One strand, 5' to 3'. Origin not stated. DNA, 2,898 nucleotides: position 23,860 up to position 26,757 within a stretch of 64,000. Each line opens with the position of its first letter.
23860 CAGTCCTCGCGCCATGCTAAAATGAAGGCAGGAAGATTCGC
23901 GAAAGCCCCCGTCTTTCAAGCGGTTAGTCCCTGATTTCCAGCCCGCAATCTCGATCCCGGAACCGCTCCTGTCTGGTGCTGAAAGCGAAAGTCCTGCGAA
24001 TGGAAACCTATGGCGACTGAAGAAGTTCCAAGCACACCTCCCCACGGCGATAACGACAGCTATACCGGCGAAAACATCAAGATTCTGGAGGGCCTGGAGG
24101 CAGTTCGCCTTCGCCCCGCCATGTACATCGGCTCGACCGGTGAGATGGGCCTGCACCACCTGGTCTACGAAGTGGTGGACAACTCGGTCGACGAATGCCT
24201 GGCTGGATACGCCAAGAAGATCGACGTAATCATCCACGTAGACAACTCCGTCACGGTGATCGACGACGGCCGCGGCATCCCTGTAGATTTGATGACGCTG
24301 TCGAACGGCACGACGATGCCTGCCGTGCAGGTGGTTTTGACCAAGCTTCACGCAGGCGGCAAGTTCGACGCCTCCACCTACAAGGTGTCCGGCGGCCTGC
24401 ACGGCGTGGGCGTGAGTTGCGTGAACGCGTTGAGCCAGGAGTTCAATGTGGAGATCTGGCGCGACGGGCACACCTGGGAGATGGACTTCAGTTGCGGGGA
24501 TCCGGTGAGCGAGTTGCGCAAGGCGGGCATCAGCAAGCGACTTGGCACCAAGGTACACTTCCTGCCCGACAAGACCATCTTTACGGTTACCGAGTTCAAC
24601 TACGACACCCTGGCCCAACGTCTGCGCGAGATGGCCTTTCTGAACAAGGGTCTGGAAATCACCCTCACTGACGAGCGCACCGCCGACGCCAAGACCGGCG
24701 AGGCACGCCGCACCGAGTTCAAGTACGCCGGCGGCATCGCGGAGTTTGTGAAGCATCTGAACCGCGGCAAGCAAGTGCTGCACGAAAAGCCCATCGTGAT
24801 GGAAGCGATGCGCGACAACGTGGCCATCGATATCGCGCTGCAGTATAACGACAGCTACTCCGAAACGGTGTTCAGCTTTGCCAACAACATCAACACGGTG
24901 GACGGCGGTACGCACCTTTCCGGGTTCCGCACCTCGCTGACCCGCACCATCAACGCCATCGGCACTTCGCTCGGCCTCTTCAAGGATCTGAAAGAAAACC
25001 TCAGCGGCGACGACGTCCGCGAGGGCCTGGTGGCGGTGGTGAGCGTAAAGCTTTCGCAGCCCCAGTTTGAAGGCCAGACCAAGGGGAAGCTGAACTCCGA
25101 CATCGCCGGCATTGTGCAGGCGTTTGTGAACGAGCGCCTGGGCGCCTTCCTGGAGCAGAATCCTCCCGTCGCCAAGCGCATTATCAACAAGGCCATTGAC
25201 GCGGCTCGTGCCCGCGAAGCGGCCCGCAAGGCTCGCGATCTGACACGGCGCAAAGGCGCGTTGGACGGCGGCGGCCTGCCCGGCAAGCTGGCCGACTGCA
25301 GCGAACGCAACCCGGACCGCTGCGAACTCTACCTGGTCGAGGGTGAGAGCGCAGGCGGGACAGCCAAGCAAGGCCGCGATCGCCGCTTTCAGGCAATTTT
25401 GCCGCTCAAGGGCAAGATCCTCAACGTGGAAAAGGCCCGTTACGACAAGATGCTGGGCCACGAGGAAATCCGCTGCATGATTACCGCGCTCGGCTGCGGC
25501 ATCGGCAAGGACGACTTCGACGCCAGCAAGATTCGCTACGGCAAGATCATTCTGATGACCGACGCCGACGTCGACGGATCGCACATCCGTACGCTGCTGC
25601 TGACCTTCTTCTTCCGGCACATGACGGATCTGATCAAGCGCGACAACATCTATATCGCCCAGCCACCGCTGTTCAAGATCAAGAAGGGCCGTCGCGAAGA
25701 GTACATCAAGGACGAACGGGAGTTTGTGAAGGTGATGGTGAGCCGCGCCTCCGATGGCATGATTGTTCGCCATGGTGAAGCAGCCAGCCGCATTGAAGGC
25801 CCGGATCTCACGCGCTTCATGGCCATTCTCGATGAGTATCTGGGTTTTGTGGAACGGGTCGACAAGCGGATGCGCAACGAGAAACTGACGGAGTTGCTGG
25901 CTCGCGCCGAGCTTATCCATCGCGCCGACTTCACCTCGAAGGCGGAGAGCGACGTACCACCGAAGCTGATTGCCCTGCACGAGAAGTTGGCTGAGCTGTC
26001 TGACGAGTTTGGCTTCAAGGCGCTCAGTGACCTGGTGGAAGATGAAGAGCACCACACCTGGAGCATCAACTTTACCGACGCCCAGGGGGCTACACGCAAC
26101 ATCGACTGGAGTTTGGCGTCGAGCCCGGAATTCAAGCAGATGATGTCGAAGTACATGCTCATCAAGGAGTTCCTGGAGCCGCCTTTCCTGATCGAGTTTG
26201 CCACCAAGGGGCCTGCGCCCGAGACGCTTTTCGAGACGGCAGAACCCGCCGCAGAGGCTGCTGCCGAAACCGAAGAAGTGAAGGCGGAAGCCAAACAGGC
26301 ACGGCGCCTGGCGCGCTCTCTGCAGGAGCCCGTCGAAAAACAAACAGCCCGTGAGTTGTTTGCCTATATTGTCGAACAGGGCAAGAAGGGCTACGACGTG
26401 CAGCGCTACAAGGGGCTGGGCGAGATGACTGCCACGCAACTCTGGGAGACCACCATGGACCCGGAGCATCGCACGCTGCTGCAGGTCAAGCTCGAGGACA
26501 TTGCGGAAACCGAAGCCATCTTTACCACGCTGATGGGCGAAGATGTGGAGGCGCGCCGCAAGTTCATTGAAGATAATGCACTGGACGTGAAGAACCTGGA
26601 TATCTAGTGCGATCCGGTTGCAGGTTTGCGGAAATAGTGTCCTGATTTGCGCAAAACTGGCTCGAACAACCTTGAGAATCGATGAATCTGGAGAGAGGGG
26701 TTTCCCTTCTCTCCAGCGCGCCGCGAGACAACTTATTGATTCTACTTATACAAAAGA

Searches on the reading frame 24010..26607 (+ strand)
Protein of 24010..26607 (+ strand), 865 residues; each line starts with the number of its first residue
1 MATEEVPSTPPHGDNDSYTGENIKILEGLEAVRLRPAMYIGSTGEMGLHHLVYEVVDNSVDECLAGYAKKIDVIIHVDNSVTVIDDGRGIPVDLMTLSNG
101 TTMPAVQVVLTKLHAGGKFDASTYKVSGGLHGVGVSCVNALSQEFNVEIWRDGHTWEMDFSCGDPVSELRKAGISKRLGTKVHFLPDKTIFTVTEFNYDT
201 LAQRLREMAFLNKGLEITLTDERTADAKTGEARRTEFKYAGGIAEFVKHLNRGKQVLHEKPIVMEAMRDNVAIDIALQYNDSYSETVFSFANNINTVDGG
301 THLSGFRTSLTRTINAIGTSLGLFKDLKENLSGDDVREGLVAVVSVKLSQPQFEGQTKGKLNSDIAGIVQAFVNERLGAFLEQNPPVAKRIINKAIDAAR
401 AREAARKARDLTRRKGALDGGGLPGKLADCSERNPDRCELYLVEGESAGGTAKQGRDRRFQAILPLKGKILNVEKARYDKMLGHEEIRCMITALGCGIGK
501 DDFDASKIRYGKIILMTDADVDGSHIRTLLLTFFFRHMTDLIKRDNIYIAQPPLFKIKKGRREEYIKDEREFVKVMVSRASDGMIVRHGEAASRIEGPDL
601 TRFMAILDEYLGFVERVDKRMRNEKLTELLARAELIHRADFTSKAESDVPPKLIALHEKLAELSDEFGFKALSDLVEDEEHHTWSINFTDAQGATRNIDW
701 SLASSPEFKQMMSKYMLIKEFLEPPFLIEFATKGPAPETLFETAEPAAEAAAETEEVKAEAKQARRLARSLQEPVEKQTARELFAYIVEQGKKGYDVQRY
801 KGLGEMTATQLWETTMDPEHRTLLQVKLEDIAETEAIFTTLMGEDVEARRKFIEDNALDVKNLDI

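Call 46: search_protein_families(library=pfam, proteins=[window:24010-26607:+], max_evalue=0.00001)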
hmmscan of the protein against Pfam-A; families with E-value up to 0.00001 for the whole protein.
window:24010-26607:+ (865 aa): 5 families
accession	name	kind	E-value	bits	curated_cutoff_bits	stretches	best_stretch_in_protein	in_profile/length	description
PF00204.31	DNA_gyraseB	-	8.5e-57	191.8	27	1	242-410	1-172/173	DNA gyrase B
PF00986.26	DNA_gyraseB_C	-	4.4e-30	104.1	29.8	1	792-854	1-63/63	DNA gyrase B subunit, carboxyl terminus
PF01751.28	Toprim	-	1.7e-17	63.8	23.1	1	439-551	1-95/96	Toprim domain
PF02518.31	HATPase_c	-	2.3e-15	57.4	26.4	1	45-185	3-106/111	Histidine kinase-, DNA gyrase B-, and HSP90-like ATPase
PF21249.2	GyrB_hook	-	9.8e-06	25.5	23.7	0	553-570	1-18/29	GyrB, hook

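Call 55: list_cluster_members(proteins=[P0241, P0001, window:24010-26607:+, window:48397-51606:-])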
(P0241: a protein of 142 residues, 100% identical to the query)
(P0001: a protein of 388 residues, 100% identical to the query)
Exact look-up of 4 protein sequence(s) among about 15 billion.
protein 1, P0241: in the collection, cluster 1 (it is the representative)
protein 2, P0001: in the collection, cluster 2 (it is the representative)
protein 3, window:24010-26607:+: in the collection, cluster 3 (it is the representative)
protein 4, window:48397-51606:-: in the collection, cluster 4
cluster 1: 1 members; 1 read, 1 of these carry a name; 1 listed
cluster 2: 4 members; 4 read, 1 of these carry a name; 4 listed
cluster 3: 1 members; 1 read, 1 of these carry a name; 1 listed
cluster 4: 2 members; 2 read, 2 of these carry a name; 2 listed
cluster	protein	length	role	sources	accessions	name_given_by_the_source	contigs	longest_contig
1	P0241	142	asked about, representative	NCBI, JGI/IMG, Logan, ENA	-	anti-sigma regulatory factor (Ser/Thr protein kinase)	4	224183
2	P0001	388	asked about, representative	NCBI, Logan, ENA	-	-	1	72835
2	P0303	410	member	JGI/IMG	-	sigma-B regulation protein RsbU (phosphoserine phosphatase)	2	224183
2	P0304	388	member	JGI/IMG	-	-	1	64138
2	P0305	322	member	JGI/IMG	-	-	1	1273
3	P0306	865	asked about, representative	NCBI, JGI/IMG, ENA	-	DNA gyrase subunit B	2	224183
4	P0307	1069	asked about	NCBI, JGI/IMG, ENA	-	two-component system chemotaxis sensor kinase CheA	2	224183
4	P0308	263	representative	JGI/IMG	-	two-component system chemotaxis sensor kinase CheA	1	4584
